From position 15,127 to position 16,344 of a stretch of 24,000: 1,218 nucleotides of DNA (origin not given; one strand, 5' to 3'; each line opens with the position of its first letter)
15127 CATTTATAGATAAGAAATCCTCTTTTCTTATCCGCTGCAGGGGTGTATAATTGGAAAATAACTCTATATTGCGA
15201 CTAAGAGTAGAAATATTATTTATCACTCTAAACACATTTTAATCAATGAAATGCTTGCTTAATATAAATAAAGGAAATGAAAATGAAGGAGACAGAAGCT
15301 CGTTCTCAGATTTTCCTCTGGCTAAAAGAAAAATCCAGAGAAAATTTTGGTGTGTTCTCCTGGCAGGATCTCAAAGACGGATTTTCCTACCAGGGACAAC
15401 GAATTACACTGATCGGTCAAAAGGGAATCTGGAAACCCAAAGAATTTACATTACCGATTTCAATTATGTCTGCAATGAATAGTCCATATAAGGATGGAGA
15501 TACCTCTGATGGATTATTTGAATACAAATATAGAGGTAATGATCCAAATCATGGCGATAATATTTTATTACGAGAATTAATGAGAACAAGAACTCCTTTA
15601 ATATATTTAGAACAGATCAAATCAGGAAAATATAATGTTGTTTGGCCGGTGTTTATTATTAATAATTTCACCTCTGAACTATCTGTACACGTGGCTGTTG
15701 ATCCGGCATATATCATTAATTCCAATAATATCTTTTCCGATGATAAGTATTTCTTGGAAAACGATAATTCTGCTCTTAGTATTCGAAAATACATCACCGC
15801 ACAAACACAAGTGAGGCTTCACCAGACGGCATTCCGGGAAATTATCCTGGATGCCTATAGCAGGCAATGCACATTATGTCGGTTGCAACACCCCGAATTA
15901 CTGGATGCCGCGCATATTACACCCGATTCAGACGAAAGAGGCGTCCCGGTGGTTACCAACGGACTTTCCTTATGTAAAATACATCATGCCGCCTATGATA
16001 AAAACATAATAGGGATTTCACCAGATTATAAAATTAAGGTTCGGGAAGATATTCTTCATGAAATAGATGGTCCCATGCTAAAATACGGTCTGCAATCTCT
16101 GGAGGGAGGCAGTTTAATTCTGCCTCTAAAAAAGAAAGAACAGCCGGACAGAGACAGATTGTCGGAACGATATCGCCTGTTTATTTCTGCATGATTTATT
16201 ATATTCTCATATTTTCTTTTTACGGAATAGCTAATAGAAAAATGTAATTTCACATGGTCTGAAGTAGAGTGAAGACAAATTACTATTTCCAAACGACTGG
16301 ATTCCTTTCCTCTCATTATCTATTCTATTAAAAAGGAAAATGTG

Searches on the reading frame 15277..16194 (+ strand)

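Call 17: search_protein_families(library=ncbifam, proteins=[window:15277-16194:+], max_evalue=0.001)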
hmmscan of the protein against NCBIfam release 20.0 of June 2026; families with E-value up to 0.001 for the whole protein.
window:15277-16194:+ (305 aa): 1 family
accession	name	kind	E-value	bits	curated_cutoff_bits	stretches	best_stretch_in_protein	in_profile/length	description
NF045808.1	PT-DNA_restrict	exception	2.2e-16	59.8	180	1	172-293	151-273/284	phosphorothioated DNA-binding restriction endonuclease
